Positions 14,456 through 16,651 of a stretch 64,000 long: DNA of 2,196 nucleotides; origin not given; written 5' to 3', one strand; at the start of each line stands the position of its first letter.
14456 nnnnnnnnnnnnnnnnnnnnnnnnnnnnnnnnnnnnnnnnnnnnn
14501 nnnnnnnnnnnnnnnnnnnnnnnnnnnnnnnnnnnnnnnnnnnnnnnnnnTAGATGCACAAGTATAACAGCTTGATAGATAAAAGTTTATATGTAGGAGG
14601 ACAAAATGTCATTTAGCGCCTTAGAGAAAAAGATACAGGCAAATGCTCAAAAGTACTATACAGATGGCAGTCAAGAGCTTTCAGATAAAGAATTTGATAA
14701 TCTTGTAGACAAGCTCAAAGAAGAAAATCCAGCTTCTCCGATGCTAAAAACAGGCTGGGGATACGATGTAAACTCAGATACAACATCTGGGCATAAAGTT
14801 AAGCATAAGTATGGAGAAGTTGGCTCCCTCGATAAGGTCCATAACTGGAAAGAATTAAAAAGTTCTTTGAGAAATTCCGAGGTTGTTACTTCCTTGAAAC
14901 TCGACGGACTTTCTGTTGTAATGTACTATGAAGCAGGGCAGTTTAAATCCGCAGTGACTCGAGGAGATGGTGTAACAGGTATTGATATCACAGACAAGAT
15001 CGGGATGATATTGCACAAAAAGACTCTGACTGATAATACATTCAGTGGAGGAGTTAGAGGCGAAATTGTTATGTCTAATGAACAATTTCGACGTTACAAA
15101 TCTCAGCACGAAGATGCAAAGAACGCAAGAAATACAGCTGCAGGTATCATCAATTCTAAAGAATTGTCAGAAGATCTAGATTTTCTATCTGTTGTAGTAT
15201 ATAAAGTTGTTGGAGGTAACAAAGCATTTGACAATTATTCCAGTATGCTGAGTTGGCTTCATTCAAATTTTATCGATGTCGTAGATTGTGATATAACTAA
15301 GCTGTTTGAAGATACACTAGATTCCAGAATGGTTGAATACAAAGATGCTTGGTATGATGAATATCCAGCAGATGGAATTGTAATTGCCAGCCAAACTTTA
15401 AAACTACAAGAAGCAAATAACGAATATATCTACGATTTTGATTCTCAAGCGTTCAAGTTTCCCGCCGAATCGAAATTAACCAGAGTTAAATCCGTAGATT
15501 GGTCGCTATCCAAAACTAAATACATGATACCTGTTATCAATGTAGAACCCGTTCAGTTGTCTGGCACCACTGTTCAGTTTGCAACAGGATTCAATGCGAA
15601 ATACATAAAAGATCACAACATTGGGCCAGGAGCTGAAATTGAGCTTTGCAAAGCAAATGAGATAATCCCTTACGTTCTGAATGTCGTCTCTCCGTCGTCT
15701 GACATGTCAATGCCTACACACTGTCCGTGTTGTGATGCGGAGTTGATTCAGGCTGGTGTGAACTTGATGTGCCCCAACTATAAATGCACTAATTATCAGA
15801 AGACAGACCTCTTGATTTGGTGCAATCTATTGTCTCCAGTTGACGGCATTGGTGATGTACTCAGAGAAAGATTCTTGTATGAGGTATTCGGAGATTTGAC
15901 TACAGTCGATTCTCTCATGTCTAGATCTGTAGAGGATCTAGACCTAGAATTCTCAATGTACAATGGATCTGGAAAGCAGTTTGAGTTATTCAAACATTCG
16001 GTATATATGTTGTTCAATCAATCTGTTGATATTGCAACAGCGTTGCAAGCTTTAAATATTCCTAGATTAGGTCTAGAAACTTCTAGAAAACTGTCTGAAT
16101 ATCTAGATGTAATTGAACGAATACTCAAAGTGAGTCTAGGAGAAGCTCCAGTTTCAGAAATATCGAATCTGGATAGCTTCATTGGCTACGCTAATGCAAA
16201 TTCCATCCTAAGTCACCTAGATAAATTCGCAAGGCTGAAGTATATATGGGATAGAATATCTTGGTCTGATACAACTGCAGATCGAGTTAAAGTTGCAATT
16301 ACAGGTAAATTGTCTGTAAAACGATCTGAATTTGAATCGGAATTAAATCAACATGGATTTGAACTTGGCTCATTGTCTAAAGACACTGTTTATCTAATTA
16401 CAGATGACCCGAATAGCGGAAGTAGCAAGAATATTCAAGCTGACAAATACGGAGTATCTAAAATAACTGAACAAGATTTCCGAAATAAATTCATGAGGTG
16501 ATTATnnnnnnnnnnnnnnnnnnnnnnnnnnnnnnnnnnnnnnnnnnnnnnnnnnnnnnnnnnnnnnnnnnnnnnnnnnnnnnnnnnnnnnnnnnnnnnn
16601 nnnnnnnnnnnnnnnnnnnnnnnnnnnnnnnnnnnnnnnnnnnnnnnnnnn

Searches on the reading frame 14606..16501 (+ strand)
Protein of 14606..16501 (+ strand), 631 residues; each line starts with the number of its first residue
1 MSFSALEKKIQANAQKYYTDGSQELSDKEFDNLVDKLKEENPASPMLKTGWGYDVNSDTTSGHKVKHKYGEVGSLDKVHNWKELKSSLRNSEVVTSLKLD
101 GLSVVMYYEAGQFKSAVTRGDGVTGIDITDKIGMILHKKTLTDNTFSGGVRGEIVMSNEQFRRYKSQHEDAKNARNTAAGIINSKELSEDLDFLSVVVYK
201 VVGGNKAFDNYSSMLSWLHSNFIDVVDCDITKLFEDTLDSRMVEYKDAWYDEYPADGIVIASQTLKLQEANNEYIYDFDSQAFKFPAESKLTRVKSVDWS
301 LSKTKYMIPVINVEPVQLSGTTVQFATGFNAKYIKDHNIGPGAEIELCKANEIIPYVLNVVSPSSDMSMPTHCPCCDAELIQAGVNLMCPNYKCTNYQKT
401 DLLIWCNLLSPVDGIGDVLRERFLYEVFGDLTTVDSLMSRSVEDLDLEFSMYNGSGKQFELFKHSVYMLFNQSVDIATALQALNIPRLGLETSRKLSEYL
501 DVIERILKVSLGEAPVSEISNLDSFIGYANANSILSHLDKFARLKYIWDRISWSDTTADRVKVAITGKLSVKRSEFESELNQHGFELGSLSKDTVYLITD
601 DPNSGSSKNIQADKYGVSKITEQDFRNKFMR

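Call 13: search_dna_similar(query=window:14606-16501:+, collection=phages, mode=protein, max_rows=15)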
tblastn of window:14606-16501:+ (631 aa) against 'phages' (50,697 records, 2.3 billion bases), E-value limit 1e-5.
Records with a match: 1265; places in all: 1266; records where one place covers at least 80% of the query: 170.
Best place of each record, by identity: <60% 1265.
By first word of the organism name: Vibrio 379; Salmonella 267; Escherichia 135; Klebsiella 88; Erwinia 58; Pseudomonas 46; Bacteriophage 42; Aeromonas 29; Ralstonia 16; Rhizobium 15; and 49 more.
By host as written in the record: - 393; Erwinia amylovora 49; Escherichia coli 45; Salmonella enterica subsp. enterica serovar Enteritidis PT1 39; Vibrio harveyi BAA-1116 32; Klebsiella pneumoniae 28; Salmonella sp. 25; Salmonella enterica 22; and 268 more.
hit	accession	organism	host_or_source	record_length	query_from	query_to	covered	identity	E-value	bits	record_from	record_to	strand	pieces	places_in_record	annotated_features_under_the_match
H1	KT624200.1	Bacillus phage SP-15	Bacillus subtilis W-23-S(r); Bacillus ...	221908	6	629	99%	33.0%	1e-87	304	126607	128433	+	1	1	DNA ligase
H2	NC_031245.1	Bacillus phage SP-15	Bacillus subtilis W-23-S(r); Bacillus ...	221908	6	629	99%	33.0%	1e-87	304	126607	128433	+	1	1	NAD-dependent DNA ligase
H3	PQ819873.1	Streptococcus phage vB_SagM-GXN1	Streptococcus agalactiae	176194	1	626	99%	31.4%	7e-72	258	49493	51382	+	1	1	NAD-dependent DNA ligase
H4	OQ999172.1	Listeria phage LIS04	Listeria innocua ATCC 51742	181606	10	629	98%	30.5%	5e-74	265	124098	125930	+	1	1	NAD-dependent DNA ligase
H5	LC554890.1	Ralstonia phage RP13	Ralstonia solanacearum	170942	6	626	98%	28.7%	2e-38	159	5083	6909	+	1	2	NAD-dependent DNA ligase LigA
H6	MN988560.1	Rhizobium phage RHph_TM21B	R. phaseoli INC 1-2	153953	6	631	99%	28.1%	2e-52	200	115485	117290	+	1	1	NAD-dependent DNA ligase protein | DNA primase protein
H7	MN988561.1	Rhizobium phage RHph_TM61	R. etli NXC12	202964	6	631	99%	28.1%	2e-52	200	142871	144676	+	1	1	NAD-dependent DNA ligase protein | DNA primase protein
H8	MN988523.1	Rhizobium phage RHph_TM2_3B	Rhizobium phaseoli T2_3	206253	6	631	99%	28.0%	8e-52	199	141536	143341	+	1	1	NAD-dependent DNA ligase protein | DNA primase protein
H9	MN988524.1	Rhizobium phage RHph_TM3_3_6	Rhizobium phaseoli T3_6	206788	6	631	99%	28.0%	8e-52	199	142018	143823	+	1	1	NAD-dependent DNA ligase protein | DNA primase protein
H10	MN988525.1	Rhizobium phage RHph_Y65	Rhizobium phaseoli INC1-2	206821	6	631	99%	28.0%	8e-52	199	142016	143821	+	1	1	NAD-dependent DNA ligase protein | DNA primase protein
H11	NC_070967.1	Rhizobium phage RHph_Y65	Rhizobium phaseoli INC1-2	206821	6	631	99%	28.0%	8e-52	199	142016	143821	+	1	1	NAD-dependent DNA ligase protein | DNA primase protein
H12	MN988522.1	Rhizobium phage RHph_TM40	Rhizobium leg. CIAT894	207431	6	631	99%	28.0%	8e-52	199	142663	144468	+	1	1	NAD-dependent DNA ligase protein | DNA primase protein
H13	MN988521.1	Rhizobium phage RHph_TM30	Rhizobium sp. N941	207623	6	631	99%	27.6%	4e-50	194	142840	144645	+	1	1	NAD-dependent DNA ligase protein | DNA primase protein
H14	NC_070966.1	Rhizobium phage RHph_TM30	Rhizobium sp. N941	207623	6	631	99%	27.6%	4e-50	194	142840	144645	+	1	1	NAD-dependent DNA ligase protein | DNA primase protein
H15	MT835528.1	Bacteriophage sp.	human fecal samples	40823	6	625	98%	27.2%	1e-36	152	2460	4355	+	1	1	record has no annotation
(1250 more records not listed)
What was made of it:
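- Tried and rejected: The phage is only distantly related to known ones; its NAD ligase is 33% identical to that of Bacillus phage SP-15 (call 13).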
